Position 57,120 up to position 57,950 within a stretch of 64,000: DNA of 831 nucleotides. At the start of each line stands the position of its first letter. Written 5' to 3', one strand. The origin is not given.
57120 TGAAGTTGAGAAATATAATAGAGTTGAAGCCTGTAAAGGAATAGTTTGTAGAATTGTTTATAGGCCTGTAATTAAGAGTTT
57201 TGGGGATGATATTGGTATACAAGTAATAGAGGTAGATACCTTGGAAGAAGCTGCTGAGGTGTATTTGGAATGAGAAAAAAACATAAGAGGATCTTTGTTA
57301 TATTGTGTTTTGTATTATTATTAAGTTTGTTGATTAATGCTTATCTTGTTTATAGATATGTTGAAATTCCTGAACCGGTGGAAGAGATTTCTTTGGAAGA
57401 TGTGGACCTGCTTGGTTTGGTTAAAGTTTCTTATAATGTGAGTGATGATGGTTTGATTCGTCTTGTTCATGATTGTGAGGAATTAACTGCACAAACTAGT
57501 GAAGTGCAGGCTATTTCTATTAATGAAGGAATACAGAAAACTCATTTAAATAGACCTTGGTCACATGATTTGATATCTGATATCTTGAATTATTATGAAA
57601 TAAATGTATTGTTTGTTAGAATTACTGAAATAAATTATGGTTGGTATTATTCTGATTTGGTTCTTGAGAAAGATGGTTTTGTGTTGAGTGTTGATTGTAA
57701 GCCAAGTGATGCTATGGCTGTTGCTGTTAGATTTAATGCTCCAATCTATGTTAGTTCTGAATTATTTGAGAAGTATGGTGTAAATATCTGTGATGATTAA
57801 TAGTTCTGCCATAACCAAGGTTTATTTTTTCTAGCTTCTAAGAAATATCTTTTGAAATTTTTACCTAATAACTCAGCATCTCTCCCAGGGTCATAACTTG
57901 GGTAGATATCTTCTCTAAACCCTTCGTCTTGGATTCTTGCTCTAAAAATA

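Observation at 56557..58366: Membrane-anchored Lon-like protease coupled to a membrane-anchored DUF151 nuclease-domain protein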

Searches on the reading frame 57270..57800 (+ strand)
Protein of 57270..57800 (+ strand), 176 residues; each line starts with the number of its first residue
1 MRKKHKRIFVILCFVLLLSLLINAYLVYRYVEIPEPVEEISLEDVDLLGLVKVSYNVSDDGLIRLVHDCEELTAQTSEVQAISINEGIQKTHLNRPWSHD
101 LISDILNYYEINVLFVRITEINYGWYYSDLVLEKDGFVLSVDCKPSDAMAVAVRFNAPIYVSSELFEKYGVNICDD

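Call 3: search_protein_families(library=pfam, proteins=[window:57270-57800:+], max_evalue=0.1)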
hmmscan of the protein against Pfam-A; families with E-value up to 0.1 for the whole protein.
window:57270-57800:+ (176 aa): 1 family
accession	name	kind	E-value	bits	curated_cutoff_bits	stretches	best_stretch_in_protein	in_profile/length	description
PF02577.19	BFN_dom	-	1.1e-22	80.5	27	1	78-172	18-110/112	Bifunctional nuclease domain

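Call 4: search_protein_families(library=ncbifam, proteins=[window:57270-57800:+], max_evalue=0.1)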
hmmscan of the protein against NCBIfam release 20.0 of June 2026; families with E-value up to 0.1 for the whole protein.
window:57270-57800:+ (176 aa): 0 families

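Call 8: search_solved_structures(query=window:57270-57800:+, max_evalue=0.01, show_alignments=2)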
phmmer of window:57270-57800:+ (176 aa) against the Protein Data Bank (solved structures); distinct sequences matched with E-value up to 0.01: 2.
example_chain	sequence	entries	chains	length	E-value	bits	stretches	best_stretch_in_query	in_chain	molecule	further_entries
1sj5_A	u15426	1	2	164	2.4e-08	37.3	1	87-172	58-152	conserved hypothetical protein TM0160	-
1vjl_A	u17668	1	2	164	2.8e-08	37.1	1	87-172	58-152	hypothetical protein TM0160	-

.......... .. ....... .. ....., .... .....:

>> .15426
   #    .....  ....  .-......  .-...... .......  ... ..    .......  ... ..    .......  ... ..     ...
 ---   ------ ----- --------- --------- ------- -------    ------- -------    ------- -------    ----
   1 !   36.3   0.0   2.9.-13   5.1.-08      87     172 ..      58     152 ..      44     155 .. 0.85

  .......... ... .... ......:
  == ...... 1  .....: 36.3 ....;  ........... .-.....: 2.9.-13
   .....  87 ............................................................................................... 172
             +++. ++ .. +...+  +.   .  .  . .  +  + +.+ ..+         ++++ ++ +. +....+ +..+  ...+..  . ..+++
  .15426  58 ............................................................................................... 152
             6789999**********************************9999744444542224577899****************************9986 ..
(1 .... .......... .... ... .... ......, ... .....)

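Call 12: find_homologous_proteins(query=window:57270-57800:+)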
Query window:57270-57800:+ (176 aa): 1 proteins with E <= 0.001 among 119 candidates.
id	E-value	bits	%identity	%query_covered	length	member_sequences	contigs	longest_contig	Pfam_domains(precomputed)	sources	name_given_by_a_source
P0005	1.1e-110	385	100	100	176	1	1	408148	PF02577.20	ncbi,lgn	-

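Call 36: find_related_loci(query=A3, collection=metagenome_contigs, flank=4000)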
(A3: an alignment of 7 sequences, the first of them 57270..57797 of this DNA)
Query A3 (176 aa) in metagenome_contigs; peptide patterns used: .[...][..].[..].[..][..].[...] (x = any residue, [..] = any of these).
600 stretches matched a pattern (row limit reached: there are more); 585 encode a relative of the query (tblastn E <= 1e-3); the best 80 are kept; 80 distinct loci.
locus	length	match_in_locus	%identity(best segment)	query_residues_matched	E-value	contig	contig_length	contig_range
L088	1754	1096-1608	35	1-174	1e-29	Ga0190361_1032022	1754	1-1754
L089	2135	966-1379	38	42-174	2e-27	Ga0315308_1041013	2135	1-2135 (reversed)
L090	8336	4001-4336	41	63-174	8e-26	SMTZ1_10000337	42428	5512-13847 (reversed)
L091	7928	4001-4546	36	4-174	2e-25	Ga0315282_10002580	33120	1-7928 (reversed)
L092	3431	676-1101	38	38-174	3e-25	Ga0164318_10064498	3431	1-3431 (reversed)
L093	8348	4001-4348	39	59-174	2e-24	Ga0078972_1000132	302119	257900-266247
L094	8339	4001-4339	37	62-174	3e-23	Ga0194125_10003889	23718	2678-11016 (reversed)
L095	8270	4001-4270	40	79-168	5e-20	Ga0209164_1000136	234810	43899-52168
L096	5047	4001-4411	33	36-174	7e-20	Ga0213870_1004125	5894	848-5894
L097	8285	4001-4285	36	76-172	7e-20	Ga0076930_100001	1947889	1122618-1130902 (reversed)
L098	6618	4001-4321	36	68-174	2e-19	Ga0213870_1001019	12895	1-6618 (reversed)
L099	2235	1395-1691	38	77-175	6e-19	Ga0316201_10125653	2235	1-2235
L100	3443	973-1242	39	76-167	1e-18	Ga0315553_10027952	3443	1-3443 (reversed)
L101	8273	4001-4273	40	78-170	1e-18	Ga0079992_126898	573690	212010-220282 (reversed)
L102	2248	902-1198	35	76-176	2e-18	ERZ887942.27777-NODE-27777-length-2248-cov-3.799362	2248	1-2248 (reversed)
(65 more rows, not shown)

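Call 41: find_homologous_proteins(query=A2, max_evalue=0.00001)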
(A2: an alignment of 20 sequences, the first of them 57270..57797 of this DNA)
Query A2 (20 sequences) (176 aa, profile of the alignment): 57 proteins with E <= 0.00001 among 3965 candidates.
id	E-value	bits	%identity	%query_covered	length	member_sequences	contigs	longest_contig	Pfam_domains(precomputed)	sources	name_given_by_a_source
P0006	4.9e-56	207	29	98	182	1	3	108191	PF02577.20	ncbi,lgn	-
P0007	9.3e-54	200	28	99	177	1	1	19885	PF02577.20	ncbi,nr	ncbi:MAG: bifunctional nuclease family protein [Candidatus Aenigmarchaeota archaeon]|nr:bifunctional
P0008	5.0e-53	197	27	99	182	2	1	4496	PF02577.20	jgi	-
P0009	1.2e-52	196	32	69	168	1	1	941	PF02577.20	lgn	-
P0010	2.8e-52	195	25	94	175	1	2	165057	PF02577.20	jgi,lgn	jgi:hypothetical protein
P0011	3.1e-52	195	29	77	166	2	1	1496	PF02577.20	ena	-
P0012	4.8e-52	194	28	99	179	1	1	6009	PF02577.20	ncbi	-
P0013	1.0e-51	193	26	93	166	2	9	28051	PF02577.20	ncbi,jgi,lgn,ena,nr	ncbi:MAG TPA: bifunctional nuclease domain-containing protein [archaeon]|nr:bifunctional nuclease do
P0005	1.4e-50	189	100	100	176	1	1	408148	PF02577.20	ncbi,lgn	-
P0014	1.9e-50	189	26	64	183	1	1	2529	PF02577.20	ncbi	-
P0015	4.8e-50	188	32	69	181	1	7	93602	PF02577.20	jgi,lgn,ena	jgi:hypothetical protein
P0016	1.2e-49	186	32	91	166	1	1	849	PF02577.20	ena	-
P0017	1.2e-49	186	29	81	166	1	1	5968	PF02577.20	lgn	-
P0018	2.5e-49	185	26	96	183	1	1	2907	PF02577.20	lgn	-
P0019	7.8e-49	184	28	97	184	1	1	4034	PF02577.20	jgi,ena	-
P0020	9.0e-49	183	27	64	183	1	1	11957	PF02577.20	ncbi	-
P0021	1.8e-48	182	27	98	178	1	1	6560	PF02577.20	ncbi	-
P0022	1.9e-48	182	37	87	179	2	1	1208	PF02577.20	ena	-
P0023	4.2e-48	181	31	74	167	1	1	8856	PF02577.20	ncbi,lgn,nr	ncbi:MAG: bifunctional nuclease family protein [Candidatus Aenigmarchaeota archaeon]|nr:bifunctional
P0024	4.2e-48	181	29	64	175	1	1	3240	PF02577.20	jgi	jgi:bifunctional DNase/RNase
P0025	7.6e-48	180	28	86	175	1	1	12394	PF02577.20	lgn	-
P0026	3.5e-47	178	26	94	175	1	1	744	PF02577.20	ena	-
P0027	9.2e-47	177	34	79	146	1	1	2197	PF02577.20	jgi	jgi:bifunctional DNase/RNase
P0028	3.6e-46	175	33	64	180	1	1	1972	PF02577.20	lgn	-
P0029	4.1e-45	172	29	91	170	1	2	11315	PF02577.20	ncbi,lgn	-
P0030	1.2e-44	170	30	98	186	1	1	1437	PF02577.20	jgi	jgi:uncharacterized protein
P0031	2.9e-44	169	28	84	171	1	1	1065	PF02577.20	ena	-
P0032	3.6e-44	168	32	60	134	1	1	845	PF02577.20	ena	-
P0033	7.2e-40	154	31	98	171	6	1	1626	PF02577.20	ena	-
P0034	2.4e-37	146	41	62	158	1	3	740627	PF02577.20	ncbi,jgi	-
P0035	5.6e-23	99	40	50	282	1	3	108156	PF17820.8,PF00595.30,PF13180.13,PF02577.20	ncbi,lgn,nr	ncbi:MAG: DUF151 domain-containing protein [candidate division KSB1 bacterium]|nr:DUF151 domain-cont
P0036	2.2e-22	98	39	50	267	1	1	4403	PF17820.8,PF00595.30,PF13180.13,PF02577.20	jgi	jgi:bifunctional DNase/RNase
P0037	3.5e-22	97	39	50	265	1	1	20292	PF17820.8,PF00595.30,PF13180.13,PF02577.20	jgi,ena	-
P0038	4.5e-22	97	39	50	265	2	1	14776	PF17820.8,PF00595.30,PF13180.13,PF02577.20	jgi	jgi:bifunctional DNase/RNase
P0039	9.6e-22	95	37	51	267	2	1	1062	PF00595.30,PF13180.13,PF02577.20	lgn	-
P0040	1.4e-21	95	39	50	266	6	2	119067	PF17820.8,PF00595.30,PF13180.13,PF02577.20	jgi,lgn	jgi:hypothetical protein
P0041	3.3e-21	94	38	50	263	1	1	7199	PF12812.14,PF17820.8,PF00595.30,PF13180.13,PF02577.20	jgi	jgi:hypothetical protein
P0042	3.8e-21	94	38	50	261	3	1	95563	PF17820.8,PF00595.30,PF13180.13,PF02577.20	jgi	-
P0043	5.1e-21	93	37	54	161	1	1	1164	PF02577.20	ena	-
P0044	6.5e-21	93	38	50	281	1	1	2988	PF00595.30,PF13180.13,PF02577.20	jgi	jgi:bifunctional DNase/RNase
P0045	2.0e-20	91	40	50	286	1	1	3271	PF17820.8,PF00595.30,PF13180.13,PF02577.20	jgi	jgi:hypothetical protein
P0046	2.6e-20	91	36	49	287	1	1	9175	PF17820.8,PF00595.30,PF13180.13,PF02577.20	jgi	-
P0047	4.8e-20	90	42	50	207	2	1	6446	PF17820.8,PF00595.30,PF13180.13,PF02577.20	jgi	jgi:hypothetical protein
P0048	5.8e-20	90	36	50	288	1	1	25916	PF17820.8,PF00595.30,PF13180.13,PF02577.20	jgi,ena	-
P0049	6.0e-20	90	33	65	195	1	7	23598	PF02151.26,PF02577.20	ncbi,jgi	-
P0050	7.4e-20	89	32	65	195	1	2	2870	PF02151.26,PF02577.20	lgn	-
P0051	1.4e-19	88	34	65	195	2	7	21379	PF02151.26,PF02577.20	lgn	-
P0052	2.3e-19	88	34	63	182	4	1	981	PF02151.26,PF02577.20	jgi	jgi:bifunctional DNase/RNase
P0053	6.6e-18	83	34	54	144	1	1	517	PF02577.20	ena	-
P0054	8.6e-18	83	43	45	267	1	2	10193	PF17820.8,PF13180.13,PF02577.20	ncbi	-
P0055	2.3e-17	81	27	49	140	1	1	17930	PF02577.20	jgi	jgi:uncharacterized protein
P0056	1.6e-16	78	41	52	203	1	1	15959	PF02151.26,PF02577.20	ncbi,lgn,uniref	ncbi:bifunctional nuclease domain-containing protein [Flavicella sp.]|uniref:bifunctional nuclease f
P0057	2.1e-16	78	33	56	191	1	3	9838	PF02151.26,PF02577.20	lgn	-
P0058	3.6e-16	77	33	55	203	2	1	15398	PF02151.26,PF02577.20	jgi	jgi:bifunctional DNase/RNase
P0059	5.6e-16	77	32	55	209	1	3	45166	PF02151.26,PF02577.20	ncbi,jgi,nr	ncbi:MAG: bifunctional nuclease domain-containing protein [Clostridia bacterium]|jgi:bifunctional DN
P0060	1.1e-15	76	32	55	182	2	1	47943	PF02577.20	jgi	jgi:uncharacterized protein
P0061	2.1e-15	75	32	55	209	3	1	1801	PF02577.20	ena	-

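Call 45: find_encoding_contigs(protein=P0040, flank=5000, max_places=2)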
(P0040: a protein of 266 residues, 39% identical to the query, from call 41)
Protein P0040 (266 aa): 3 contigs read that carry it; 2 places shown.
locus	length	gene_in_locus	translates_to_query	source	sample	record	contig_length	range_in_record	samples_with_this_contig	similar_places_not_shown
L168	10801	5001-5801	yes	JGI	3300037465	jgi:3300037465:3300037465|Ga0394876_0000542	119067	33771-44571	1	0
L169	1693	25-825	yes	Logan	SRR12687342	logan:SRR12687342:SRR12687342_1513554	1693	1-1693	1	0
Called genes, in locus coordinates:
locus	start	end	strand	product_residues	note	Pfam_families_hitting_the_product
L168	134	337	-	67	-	-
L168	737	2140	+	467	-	PF09861:Lar_N, PF21113:LarA_C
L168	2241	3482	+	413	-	PF00557:Peptidase_M24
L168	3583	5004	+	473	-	PF01938:TRAM, PF05958:tRNA_U5-meth_tr, PF02475:TRM5-TYW2_MTfase (faint), PF13847:Methyltransf_31 (weak)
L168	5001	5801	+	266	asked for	PF02577:BFN_dom, PF00595:PDZ (weak), PF13180:PDZ_2, PF17820:PDZ_6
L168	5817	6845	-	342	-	PF03706:LPG_synthase_TM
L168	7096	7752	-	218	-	PF01424:R3H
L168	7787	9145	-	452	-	PF01225:Mur_ligase, PF08245:Mur_ligase_M, PF02875:Mur_ligase_C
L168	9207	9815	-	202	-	-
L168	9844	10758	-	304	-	PF12844:HTH_19 (weak), PF13413:HTH_25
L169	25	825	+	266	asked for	PF02577:BFN_dom, PF00595:PDZ (weak), PF13180:PDZ_2, PF17820:PDZ_6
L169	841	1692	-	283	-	?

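Call 46: find_encoding_contigs(protein=P0035, flank=5000, max_places=2)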
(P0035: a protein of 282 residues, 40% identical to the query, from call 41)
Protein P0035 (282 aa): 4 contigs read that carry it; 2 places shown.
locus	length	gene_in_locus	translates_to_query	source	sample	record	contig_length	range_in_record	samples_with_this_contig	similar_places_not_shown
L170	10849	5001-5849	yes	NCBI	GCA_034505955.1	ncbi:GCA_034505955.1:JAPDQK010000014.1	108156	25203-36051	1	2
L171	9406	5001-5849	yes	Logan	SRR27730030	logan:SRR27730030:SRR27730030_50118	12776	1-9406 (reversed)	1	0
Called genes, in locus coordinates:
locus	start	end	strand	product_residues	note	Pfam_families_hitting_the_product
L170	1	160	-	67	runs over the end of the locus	-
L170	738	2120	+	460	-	PF09861:Lar_N, PF21113:LarA_C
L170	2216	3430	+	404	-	PF00557:Peptidase_M24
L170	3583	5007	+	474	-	PF01938:TRAM (weak), PF05958:tRNA_U5-meth_tr, PF02475:TRM5-TYW2_MTfase (faint), PF13847:Methyltransf_31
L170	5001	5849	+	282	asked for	PF02577:BFN_dom, PF00595:PDZ (weak), PF13180:PDZ_2, PF17820:PDZ_6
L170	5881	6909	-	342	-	PF03706:LPG_synthase_TM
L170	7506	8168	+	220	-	PF00730:HhH-GPD, PF00633:HHH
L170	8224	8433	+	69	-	PF20482:DUF6722 (faint)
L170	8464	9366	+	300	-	PF00528:BPD_transp_1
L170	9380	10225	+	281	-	PF00528:BPD_transp_1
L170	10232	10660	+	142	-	PF01957:NfeD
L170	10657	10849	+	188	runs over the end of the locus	-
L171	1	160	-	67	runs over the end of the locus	-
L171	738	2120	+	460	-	PF09861:Lar_N, PF21113:LarA_C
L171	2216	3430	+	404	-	PF00557:Peptidase_M24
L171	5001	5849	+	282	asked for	PF02577:BFN_dom, PF00595:PDZ (weak), PF13180:PDZ_2, PF17820:PDZ_6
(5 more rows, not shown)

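Call 47: find_encoding_contigs(protein=P0034, flank=6000, max_places=2)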
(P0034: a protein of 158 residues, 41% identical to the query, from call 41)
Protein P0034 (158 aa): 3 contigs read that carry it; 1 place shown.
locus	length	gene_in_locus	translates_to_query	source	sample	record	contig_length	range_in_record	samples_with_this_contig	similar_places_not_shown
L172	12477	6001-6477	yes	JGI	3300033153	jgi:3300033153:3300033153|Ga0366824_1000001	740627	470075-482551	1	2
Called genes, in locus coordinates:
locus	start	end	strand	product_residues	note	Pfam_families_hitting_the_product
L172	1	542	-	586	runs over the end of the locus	-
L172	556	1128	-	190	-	-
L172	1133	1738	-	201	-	-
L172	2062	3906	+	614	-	PF01850:PIN (faint), PF00437:T2SSE (weak)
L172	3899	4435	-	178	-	PF01300:Sua5_yciO_yrdC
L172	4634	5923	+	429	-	PF00557:Peptidase_M24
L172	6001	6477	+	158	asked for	PF02577:BFN_dom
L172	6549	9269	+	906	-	-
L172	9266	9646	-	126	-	PF01381:HTH_3 (weak)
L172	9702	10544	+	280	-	PF22025:ThiI_fer, PF02926:THUMP, PF02568:ThiI (faint)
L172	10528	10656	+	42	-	-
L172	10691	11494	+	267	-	PF01978:TrmB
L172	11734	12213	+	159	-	PF06695:Sm_multidrug_ex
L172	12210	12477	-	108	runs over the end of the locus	-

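Call 51: search_protein_families(library=padloc, proteins=[window:57270-57800:+], max_evalue=0.01)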
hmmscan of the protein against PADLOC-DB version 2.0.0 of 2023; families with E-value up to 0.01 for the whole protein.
window:57270-57800:+ (176 aa): 1 family
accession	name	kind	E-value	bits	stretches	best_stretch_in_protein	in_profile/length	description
PDLC02808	DpdA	-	0.003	14.8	1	75-123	251-298/317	DpdA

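Call 64: predict_structure(alignment_id=A4)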
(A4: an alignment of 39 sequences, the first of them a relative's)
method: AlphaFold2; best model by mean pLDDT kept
length: 176 residues; sequences in the alignment: 39
mean_pLDDT: 92.0   pTM: 0.75
mean pLDDT of the five models: 92.0, 91.8, 91.2, 91.2, 91.2
residues with pLDDT >= 90: 138; 70-90: 28; 50-70: 10; < 50: 0
segments of 3 or more residues with pLDDT < 50: none
pLDDT, mean of each block of 10 residues (from residue 1): 88 98 95 70 81 96 97 94 93 87 96 97 93 93 95 97 97 90
secondary structure, 60 per line:
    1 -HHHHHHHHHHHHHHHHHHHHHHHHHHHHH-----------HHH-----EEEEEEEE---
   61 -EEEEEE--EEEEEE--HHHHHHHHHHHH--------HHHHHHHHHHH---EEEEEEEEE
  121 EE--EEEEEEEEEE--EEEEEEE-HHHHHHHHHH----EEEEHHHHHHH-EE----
elements in order: H2-30 E50-57 E62-67 E70-75 H78-89 H98-108 E112-122 E125-134 E137-143 H145-154 E159-162 H163-169

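Call 68: fold_search(model_id=the predicted structure, library=pdb)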
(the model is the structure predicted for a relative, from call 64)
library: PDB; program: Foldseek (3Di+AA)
matches with E <= 10: 551; with E <= 0.001: 4
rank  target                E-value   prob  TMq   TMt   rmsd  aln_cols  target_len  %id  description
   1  1sj5_A                1.8e-11  1.00  0.64  0.77   2.2       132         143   25  Crystal structure of a duf151 family protein (tm0160) from thermotoga maritima at 2.8 A resolution (released 2005-03-01)
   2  1vjl_A                3.6e-11  1.00  0.59  0.72   3.5       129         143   23  Crystal structure of a duf151 family protein (tm0160) from thermotoga maritima at 1.90 A resolution (released 2004-03-16)
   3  1vjl_B                5.5e-11  1.00  0.62  0.78   2.7       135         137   24  Crystal structure of a duf151 family protein (tm0160) from thermotoga maritima at 1.90 A resolution (released 2004-03-16)
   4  1sj5_B                6.1e-11  1.00  0.61  0.77   2.9       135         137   24  Crystal structure of a duf151 family protein (tm0160) from thermotoga maritima at 2.8 A resolution (released 2005-03-01)
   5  6s84_C                2.4e-02  0.35  0.21  0.18  18.2       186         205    9  TsaBDE complex from Thermotoga maritima (released 2019-07-17)
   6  7v6c_B                4.5e-02  0.44  0.22  0.16  12.9       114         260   16  Structure of the Dicer-2-R2D2 heterodimer bound to small RNA duplex (released 2022-03-23)
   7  7zpk_C                2.1e-01  0.23  0.23  0.18  28.2       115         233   10  Mammalian Dicer in the "pre-dicing state" with pre-miR-15a substrate and TARBP2 subunit (released 2022-11-16)
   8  9asp_B                3.1e-01  0.14  0.21  0.16  16.8       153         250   10  Human Drosha and DGCR8 in complex with Pri-let-7a1 (released 2024-09-04)
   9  2r9a_B                3.3e-01  0.14  0.21  0.19  11.6       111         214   10  Crystal structure of human XLF (released 2008-01-01)
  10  5dv7_C                3.5e-01  0.14  0.20  0.25  17.5       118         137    8  Crystal Structure of NF90 tandem dsRBDs with dsRNA (released 2016-01-13)
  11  2qm4_D                3.7e-01  0.13  0.20  0.17  11.6       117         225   10  Crystal structure of human XLF/Cernunnos, a non-homologous end-joining factor (released 2007-12-11)
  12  3q4f_A                4.2e-01  0.12  0.20  0.17  11.4       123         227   10  Crystal structure of xrcc4/xlf-cernunnos complex (released 2011-08-03)
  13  5lki_A                4.2e-01  0.08  0.11  0.03  10.6        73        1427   20  Cryo-EM structure of the Tc toxin TcdA1 in its pore state (released 2016-08-31)
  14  1vm6_B                4.4e-01  0.20  0.20  0.16  12.5       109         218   11  Crystal structure of Dihydrodipicolinate reductase (TM1520) from Thermotoga maritima at 2.27 A resolution (released 2004-09-21)
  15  1hl6_D                4.7e-01  0.12  0.15  0.18  11.2       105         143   11  A novel mode of RBD-protein recognition in the Y14-mago complex (released 2003-05-08)
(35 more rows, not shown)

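Call 78: find_encoding_contigs(protein=P0010, flank=3000, max_places=1)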
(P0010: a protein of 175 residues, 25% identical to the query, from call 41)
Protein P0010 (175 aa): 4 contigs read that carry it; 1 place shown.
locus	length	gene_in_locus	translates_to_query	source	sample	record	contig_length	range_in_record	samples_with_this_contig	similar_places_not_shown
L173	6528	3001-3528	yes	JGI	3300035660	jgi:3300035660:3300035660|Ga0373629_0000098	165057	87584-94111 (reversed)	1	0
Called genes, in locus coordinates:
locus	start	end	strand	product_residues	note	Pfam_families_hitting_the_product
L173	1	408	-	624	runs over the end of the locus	PF23545:Zn_ribbon_HMPTM, PF04055:Radical_SAM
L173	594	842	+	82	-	-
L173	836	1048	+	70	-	-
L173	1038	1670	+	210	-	PF14582:Metallophos_3 (faint), PF00149:Metallophos, PF12850:Metallophos_2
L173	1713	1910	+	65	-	-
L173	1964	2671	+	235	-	PF01411:tRNA-synt_2c, PF07973:tRNA_SAD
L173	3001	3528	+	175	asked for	PF02577:BFN_dom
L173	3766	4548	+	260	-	PF05362:Lon_C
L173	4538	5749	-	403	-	-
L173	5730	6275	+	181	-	PF00565:SNase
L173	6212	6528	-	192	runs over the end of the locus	-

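Call 79: find_encoding_contigs(protein=P0015, flank=3000, max_places=1)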
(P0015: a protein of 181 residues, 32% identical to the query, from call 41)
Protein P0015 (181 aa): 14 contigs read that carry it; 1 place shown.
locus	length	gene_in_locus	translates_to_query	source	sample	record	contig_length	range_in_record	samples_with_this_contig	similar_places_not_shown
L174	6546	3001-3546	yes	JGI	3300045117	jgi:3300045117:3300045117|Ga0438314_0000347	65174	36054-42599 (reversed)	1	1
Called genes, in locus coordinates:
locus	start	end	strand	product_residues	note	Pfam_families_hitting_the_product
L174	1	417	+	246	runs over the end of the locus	-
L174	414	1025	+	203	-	PF00149:Metallophos, PF12850:Metallophos_2, PF14582:Metallophos_3 (faint)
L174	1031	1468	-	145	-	PF09969:DUF2203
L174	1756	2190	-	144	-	PF00571:CBS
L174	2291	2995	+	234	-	PF01411:tRNA-synt_2c, PF07973:tRNA_SAD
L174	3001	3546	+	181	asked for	PF02577:BFN_dom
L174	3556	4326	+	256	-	PF05362:Lon_C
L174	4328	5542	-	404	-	-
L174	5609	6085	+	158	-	PF00565:SNase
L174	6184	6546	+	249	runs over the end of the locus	-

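Call 80: find_encoding_contigs(protein=P0013, flank=3000, max_places=1)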
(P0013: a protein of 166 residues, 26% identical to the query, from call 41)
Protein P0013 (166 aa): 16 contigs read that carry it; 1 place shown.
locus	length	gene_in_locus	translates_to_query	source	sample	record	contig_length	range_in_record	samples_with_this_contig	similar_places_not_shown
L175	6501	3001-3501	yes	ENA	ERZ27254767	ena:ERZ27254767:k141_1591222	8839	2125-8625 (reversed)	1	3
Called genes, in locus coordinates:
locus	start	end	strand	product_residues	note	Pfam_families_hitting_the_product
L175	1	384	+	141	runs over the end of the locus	-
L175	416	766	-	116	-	-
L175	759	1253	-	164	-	-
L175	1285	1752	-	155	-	-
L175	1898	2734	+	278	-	PF02811:PHP, PF13263:PHP_C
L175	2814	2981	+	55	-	PF14446:Prok-RING_1 (weak)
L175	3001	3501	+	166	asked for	PF02577:BFN_dom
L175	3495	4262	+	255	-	PF05362:Lon_C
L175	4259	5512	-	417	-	-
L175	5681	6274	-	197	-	PF01694:Rhomboid, PF08551:DUF1751 (weak)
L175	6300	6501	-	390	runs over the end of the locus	PF00999:Na_H_Exchanger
